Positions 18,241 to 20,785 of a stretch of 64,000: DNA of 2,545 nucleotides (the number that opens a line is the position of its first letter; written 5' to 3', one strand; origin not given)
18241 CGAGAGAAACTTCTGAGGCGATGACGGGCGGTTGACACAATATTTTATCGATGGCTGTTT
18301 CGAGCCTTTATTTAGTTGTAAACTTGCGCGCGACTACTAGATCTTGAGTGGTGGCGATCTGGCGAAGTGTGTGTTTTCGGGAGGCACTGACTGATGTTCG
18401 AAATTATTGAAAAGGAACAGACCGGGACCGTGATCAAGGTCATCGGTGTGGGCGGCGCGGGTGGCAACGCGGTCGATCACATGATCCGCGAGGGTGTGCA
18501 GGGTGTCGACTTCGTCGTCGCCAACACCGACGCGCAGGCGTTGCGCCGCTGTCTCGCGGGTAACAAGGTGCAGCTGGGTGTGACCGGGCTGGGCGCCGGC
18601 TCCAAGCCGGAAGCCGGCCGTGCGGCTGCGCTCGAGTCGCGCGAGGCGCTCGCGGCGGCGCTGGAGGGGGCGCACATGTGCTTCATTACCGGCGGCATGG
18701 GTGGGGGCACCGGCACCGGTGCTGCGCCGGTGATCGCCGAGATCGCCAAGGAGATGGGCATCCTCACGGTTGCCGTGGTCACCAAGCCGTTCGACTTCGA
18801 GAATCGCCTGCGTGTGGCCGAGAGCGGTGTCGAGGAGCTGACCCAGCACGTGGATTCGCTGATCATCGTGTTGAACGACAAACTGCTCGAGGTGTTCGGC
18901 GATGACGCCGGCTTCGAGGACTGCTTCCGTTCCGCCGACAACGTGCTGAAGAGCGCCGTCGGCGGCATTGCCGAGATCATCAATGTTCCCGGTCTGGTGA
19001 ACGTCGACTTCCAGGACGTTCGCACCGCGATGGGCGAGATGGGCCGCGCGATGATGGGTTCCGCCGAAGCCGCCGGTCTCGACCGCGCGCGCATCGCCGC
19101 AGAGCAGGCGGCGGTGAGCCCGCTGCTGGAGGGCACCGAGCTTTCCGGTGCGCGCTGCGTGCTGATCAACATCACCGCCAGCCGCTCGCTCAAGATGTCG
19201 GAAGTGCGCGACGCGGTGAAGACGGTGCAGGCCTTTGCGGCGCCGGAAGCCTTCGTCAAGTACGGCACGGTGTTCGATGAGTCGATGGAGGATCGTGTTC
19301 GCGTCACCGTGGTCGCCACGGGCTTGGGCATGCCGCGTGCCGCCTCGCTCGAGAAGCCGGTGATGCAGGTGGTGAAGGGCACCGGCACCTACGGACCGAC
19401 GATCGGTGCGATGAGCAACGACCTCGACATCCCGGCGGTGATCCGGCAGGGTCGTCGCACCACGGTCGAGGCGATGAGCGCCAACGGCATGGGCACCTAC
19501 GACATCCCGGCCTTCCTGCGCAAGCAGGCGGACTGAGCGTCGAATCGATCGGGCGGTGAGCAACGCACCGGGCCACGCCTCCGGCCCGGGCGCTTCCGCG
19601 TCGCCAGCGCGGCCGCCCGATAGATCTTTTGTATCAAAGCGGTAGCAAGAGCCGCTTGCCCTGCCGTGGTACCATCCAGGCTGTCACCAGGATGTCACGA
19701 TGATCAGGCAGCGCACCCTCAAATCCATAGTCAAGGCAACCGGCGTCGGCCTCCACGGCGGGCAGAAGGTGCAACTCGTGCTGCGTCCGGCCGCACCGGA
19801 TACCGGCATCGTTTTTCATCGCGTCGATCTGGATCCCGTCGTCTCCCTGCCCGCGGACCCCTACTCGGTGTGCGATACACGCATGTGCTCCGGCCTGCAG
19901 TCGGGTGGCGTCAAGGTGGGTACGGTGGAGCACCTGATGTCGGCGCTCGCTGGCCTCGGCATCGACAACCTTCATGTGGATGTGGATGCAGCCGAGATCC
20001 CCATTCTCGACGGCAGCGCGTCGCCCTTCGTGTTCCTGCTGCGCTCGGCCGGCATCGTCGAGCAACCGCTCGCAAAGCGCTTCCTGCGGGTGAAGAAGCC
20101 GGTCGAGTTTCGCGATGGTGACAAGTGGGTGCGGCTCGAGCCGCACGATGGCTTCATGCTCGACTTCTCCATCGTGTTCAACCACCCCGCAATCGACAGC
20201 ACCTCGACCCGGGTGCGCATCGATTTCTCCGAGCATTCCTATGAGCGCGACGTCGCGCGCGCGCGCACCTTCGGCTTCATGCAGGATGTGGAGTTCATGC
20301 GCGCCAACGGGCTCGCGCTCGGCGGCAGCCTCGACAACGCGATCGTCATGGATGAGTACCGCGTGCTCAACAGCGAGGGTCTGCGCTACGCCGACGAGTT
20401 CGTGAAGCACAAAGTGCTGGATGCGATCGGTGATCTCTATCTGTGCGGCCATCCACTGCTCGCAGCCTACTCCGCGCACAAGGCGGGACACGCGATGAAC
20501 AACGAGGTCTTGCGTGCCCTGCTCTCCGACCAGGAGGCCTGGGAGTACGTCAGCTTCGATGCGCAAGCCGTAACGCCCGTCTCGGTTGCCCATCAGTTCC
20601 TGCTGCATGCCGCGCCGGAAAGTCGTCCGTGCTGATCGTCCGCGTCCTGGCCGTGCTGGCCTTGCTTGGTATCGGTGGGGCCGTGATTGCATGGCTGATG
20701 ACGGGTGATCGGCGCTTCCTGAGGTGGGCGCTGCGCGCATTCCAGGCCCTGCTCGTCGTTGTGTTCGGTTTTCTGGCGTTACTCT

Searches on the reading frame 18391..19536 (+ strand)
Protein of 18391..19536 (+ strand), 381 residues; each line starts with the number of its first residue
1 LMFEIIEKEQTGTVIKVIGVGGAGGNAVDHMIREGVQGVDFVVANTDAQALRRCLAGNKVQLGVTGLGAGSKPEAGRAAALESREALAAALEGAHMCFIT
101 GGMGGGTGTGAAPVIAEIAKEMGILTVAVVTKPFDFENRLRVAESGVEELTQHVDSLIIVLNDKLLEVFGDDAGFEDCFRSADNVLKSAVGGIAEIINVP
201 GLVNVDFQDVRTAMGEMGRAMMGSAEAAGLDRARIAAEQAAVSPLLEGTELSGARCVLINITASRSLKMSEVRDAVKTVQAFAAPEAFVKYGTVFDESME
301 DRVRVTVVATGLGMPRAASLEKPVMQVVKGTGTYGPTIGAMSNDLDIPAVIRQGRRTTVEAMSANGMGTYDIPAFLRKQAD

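Call 80: search_protein_families(library=pfam, proteins=[window:18391-19536:+], max_evalue=0.00001)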
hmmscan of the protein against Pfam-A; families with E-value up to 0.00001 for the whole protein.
window:18391-19536:+ (381 aa): 2 families
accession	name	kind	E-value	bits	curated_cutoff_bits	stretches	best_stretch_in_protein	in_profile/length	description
PF00091.31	Tubulin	-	1.2e-42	146.8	33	1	15-168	2-188/190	Tubulin/FtsZ family, GTPase domain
PF12327.13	FtsZ_C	-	2.6e-27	95.4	27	1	218-312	1-94/95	FtsZ family, C-terminal domain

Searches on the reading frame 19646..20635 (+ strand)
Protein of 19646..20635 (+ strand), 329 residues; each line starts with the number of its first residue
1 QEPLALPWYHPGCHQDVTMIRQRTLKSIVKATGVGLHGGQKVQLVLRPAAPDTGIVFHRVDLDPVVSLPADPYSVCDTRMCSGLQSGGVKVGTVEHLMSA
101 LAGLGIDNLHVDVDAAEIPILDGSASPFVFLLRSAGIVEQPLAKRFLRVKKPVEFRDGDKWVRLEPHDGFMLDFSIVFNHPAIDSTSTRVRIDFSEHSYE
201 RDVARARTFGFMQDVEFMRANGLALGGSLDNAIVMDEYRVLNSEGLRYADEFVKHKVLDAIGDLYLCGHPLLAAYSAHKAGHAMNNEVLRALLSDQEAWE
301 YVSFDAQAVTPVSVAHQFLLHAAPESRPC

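Call 80: search_protein_families(library=pfam, proteins=[window:19646-20635:+], max_evalue=0.00001)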
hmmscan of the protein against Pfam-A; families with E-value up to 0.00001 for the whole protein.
window:19646-20635:+ (329 aa): 1 family
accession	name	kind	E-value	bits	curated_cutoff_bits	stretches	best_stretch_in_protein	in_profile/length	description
PF03331.19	LpxC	-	4e-108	361.4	27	1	22-293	1-267/268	UDP-3-O-acyl N-acetylglycosamine deacetylase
